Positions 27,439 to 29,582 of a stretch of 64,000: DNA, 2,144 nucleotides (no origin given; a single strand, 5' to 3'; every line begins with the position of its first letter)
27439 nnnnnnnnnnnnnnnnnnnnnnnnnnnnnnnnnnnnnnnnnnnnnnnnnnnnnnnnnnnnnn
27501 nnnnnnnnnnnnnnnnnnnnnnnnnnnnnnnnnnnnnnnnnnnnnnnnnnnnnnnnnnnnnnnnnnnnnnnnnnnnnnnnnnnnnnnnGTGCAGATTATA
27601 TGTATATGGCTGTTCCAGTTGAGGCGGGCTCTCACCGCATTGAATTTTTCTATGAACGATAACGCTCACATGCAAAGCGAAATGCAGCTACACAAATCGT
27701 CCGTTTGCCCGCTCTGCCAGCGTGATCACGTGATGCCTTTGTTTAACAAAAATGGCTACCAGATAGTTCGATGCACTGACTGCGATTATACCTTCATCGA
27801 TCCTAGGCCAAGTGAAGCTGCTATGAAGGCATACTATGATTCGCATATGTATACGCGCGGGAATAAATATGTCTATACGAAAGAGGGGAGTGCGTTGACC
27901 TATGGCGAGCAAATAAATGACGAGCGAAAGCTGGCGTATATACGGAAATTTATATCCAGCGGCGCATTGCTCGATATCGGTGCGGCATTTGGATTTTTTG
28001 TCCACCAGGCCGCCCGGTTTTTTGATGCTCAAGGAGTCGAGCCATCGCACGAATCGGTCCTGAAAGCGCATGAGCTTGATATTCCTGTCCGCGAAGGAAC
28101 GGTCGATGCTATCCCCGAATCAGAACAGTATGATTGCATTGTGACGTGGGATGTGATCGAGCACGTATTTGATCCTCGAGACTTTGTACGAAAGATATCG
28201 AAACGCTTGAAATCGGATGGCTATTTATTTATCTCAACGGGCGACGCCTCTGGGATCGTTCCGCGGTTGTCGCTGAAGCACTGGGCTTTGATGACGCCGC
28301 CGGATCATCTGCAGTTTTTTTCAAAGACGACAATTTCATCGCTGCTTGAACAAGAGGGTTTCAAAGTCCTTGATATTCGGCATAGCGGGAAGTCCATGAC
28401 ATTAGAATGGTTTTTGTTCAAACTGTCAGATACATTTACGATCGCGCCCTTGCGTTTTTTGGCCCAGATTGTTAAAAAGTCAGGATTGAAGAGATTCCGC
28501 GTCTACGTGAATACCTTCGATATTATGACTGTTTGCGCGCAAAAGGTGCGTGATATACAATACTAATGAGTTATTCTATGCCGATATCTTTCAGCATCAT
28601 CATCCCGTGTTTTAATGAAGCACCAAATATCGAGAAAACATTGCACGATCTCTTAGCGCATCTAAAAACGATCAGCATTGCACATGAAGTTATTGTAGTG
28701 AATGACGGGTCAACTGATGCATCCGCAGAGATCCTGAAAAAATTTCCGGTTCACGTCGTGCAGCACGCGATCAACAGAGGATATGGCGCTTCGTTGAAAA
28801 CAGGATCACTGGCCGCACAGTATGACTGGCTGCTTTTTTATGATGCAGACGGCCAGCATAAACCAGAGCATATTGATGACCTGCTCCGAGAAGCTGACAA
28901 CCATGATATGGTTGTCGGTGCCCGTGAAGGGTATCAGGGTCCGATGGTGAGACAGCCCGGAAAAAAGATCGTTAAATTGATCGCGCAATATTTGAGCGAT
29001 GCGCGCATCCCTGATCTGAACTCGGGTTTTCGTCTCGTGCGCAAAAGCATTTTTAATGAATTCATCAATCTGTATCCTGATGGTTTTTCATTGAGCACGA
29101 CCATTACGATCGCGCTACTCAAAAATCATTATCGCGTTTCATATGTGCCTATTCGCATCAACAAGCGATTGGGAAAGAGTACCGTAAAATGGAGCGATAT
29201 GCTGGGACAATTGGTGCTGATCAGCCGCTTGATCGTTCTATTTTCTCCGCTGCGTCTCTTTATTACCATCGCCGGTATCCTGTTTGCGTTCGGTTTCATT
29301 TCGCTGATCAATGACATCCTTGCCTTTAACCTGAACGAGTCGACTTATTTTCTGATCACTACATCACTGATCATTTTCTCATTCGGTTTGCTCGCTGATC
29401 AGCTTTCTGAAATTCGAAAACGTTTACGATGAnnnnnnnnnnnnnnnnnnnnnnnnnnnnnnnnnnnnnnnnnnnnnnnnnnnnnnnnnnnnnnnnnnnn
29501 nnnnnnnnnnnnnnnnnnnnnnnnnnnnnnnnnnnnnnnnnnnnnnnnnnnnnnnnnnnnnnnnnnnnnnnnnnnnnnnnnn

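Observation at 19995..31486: Repeated GtrB-like GT2 and polytopic GT-C/YfhO modules interleaved with four methyltransferases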

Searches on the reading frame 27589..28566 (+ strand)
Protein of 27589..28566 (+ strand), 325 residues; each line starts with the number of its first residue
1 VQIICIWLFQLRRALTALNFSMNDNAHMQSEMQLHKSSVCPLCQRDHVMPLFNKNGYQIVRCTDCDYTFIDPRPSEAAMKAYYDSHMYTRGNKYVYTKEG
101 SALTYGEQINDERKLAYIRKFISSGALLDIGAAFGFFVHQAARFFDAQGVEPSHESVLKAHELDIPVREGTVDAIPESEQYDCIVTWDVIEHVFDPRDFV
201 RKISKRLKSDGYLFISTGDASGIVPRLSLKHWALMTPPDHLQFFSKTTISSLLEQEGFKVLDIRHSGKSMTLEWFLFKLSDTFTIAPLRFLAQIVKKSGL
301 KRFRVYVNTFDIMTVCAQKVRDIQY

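Call 4: search_protein_families(library=pfam, proteins=[window:27589-28566:+], max_evalue=0.01)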
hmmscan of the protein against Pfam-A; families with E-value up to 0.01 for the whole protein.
window:27589-28566:+ (325 aa): 7 families
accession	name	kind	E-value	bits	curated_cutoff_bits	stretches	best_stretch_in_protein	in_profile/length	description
PF13489.12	Methyltransf_23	-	1.2e-24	87.4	27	1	120-261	19-162/164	Methyltransferase domain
PF08241.18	Methyltransf_11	-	8.5e-09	36.4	21.2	1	128-215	1-95/95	Methyltransferase domain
PF08242.18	Methyltransf_12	-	1.4e-08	35.7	30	1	128-213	1-98/98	Methyltransferase domain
PF13847.12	Methyltransf_31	-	8.3e-08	32.5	27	1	126-221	6-115/145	Methyltransferase domain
PF13649.12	Methyltransf_25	-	4.2e-06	27.8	27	1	128-211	2-97/97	Methyltransferase domain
PF09526.16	DUF2387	-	0.0028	18.1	25.9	1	38-68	9-39/72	Probable metal-binding protein (DUF2387)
PF14354.12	Lar_restr_allev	-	0.0072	17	28.6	0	39-79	5-48/58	Restriction alleviation protein Lar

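Call 10: search_protein_families(library=ncbifam, proteins=[window:27589-28566:+], max_evalue=0.01)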
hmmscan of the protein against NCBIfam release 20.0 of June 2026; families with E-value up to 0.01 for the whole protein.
window:27589-28566:+ (325 aa): 9 families
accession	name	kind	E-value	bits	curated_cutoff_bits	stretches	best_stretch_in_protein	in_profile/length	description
TIGR01983.1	UbiG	equivalog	4.1e-11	42.6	102.95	1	120-217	46-153/228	bifunctional 2-polyprenyl-6-hydroxyphenol methylase/3-demethylubiquinol 3-O-methyltransferase UbiG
TIGR04345.1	ovoA_Cterm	equivalog_domain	6.9e-08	32.3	170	1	176-217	130-171/242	putative 4-mercaptohistidine N1-methyltransferase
TIGR02443.1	TIGR02443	equivalog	2.9e-05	23.8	49.45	1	39-68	11-40/59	YheV family putative zinc ribbon protein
TIGR02072.1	BioC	equivalog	0.00053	19.9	184.95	1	125-265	36-178/244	malonyl-ACP O-methyltransferase BioC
NF008686.0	PRK11705.1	equivalog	0.001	18.2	400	1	126-217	170-267/383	cyclopropane fatty acyl phospholipid synthase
NF050000.1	IS1_IS1595_Zn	domain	0.0032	18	28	1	40-71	1-33/34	IS1/IS1595 family N-terminal zinc-binding domain-containing protein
NF045667.1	MTase_DVU1556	equivalog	0.0038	16.7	155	0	118-216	17-120/213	DVU_1556 family methyltransferase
TIGR00452.1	TIGR00452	equivalog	0.0067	15.3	275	0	126-217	120-221/316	tRNA 5-methoxyuridine(34)/uridine 5-oxyacetic acid(34) synthase CmoB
NF011650.0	PRK15068.1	equivalog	0.0076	15.2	209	0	127-217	126-227/324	tRNA 5-methoxyuridine(34)/uridine 5-oxyacetic acid(34) synthase CmoB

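Call 58: search_solved_structures(query=window:27652-28566:+, max_evalue=0.01)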
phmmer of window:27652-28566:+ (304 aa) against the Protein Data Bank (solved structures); distinct sequences matched with E-value up to 0.01: 8.
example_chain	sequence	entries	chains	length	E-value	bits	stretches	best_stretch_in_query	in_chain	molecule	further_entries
3cc8_A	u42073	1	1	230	1.9e-08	37.3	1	105-239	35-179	Putative methyltransferase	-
4kdr_A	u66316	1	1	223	3.4e-05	26.7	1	105-203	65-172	3-demethylubiquinone-9 3-methyltransferase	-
5dpm_A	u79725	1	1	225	3.5e-05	26.7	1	105-203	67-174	Ubiquinone biosynthesis O-methyltransferase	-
3l8d_A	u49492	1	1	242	5.4e-05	26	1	99-242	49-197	Methyltransferase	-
1vlm_A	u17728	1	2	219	8.7e-05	25.4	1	96-240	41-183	SAM-dependent methyltransferase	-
4kdc_A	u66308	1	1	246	0.00015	24.5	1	105-201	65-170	3-demethylubiquinone-9 3-methyltransferase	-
9bxl_A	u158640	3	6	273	0.00094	22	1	152-195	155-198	5-thiohistidine N-methyltransferase OvoM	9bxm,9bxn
2p7h_A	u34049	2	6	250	0.0017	21.1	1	97-209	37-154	Hypothetical protein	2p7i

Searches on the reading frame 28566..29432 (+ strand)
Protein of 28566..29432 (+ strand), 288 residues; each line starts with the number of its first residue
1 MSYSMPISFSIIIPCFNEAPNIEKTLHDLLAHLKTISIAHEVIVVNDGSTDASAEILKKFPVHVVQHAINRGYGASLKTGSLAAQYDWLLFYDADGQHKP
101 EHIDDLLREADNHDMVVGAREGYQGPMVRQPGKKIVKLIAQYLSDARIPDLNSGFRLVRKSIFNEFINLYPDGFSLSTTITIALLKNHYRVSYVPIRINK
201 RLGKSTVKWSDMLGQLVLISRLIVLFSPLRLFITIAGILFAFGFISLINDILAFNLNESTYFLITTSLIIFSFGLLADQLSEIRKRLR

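Call 4: search_protein_families(library=pfam, proteins=[window:28566-29432:+], max_evalue=0.01)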
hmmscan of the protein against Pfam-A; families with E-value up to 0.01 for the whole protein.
window:28566-29432:+ (288 aa): 4 families
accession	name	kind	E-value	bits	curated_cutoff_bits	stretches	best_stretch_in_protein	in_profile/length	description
PF00535.33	Glycos_transf_2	-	2.4e-32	112.6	23.3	1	10-165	1-166/168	Glycosyl transferase family 2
PF13641.12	Glyco_tranf_2_3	-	4.7e-06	27.2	27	1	9-110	3-111/230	Glycosyltransferase like family 2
PF13704.12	Glyco_tranf_2_4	-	3.5e-05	24.7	27.5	1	24-95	5-81/98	Glycosyl transferase family 2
PF10111.15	Glyco_tranf_2_2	-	0.00015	21.8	27.3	1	10-108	1-104/276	Glycosyltransferase like family 2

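Call 10: search_protein_families(library=ncbifam, proteins=[window:28566-29432:+], max_evalue=0.01)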
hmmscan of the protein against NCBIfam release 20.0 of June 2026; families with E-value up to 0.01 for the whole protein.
window:28566-29432:+ (288 aa): 19 families
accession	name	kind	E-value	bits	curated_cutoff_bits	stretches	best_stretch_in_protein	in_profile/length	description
NF058614.1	PPMAGASynPpgS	equivalog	5.7e-23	81.5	370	1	11-198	4-196/226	polyprenyl-phospho-N-acetylgalactosaminyl synthase PpgS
TIGR04182.1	glyco_TIGR04182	equivalog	7e-21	74.9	325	1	10-284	3-286/293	S-layer glycoprotein N-glycosyltransferase AglJ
NF007986.1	PRK10714.1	equivalog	1.8e-17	63.4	529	1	9-245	8-247/316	undecaprenyl-phosphate 4-deoxy-4-formamido-L-arabinose transferase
TIGR04283.1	glyco_like_mftF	equivalog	8.8e-17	61.4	182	1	10-113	2-100/221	TIGR04283 family arsenosugar biosynthesis glycosyltransferase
TIGR03937.1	PgaC_IcaA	equivalog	2.8e-15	56.2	422.3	1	9-113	47-153/407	poly-beta-1,6-N-acetyl-D-glucosamine synthase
NF041391.1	DPhHxTase_Halo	equivalog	8.2e-15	54.4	375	1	16-207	4-192/213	dolichyl-phosphate hexose transferase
NF047588.1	GlcsyltransPgfSStrep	equivalog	8e-14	51.5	500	1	9-272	3-273/308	glycosyltransferase PgfS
NF007482.0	PRK10073.1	equivalog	1.1e-12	47.7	423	1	8-117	7-117/334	glycosyltransferase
NF041875.1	EPS_EpsD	equivalog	3.7e-10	39.7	370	1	10-114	2-108/325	exopolysaccharide biosynthesis glycosyltransferase EpsD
TIGR03965.1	mycofact_glyco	equivalog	3.9e-09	35.9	280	1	7-113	74-182/467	mycofactocin biosynthesis glycosyltransferase MftF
NF047683.1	TeichurnBiosyTuaG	equivalog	2.9e-07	30.4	400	1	9-139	8-137/252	teichuronic acid biosynthesis protein TuaG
NF038302.1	EPS_HpsE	equivalog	3.3e-07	29.6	300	1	7-65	1-59/307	hormogonium polysaccharide biosynthesis glycosyltransferase HpsE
NF010496.0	PRK13915.1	equivalog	9.1e-07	28.2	262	1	8-151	32-189/307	glucosyl-3-phosphoglycerate synthase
TIGR03469.1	HpnB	hypoth_equivalog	2.2e-06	27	379.25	1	10-115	47-165/386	hopene-associated glycosyltransferase HpnB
NF045692.1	OglycostaseCruG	equivalog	0.00041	19.4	600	1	9-114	43-158/386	2'-O-glycosyltransferase CruG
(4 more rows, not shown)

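Call 21: search_solved_structures(query=window:28566-29432:+, max_evalue=0.001)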
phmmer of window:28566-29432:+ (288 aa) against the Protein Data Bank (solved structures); distinct sequences matched with E-value up to 0.001: 14.
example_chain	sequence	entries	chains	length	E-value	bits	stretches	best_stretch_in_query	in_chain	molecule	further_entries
9bhc_C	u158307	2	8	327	9.9e-19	71.1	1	8-249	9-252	Undecaprenyl-phosphate 4-deoxy-4-formamido-L-arabinose transferase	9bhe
8vxh_A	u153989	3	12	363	1.4e-18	70.6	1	8-249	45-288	Undecaprenyl-phosphate 4-deoxy-4-formamido-L-arabinose transferase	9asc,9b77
9hwj_A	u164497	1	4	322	5.9e-15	58.7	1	9-248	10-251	Undecaprenyl-phosphate 4-deoxy-4-formamido-L-arabinose transferase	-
5mlz_A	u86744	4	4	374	1.8e-14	57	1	5-246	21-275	Dolichol monophosphate mannose synthase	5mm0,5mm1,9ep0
5ekp_C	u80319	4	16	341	1.2e-13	54.4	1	6-168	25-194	Uncharacterized glycosyltransferase sll0501 | Glycosyltransferase sll0501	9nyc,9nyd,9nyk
5eke_A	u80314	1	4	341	1.2e-13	54.4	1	6-168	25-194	Uncharacterized glycosyltransferase sll0501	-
9nye_A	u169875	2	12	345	1.2e-13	54.3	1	6-168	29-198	Glycosyltransferase sll0501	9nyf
2z87_A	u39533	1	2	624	1.4e-06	31.2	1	9-119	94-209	Chondroitin synthase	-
2z86_A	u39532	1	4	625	1.4e-06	31.2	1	9-119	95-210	Chondroitin synthase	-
6p61_A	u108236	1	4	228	2.1e-06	30.6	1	8-104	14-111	Glycosyltransferase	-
5tze_C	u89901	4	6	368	6.7e-05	25.7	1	8-131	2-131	Glycosyl transferase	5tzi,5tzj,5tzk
5tz8_A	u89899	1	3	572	0.00016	24.5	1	8-130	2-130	Glycosyl transferase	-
5hea_A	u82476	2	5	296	0.00024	23.9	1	9-109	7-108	Putative glycosyltransferase (GalT1)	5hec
22ao_A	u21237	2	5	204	0.00025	23.8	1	21-111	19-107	GmaR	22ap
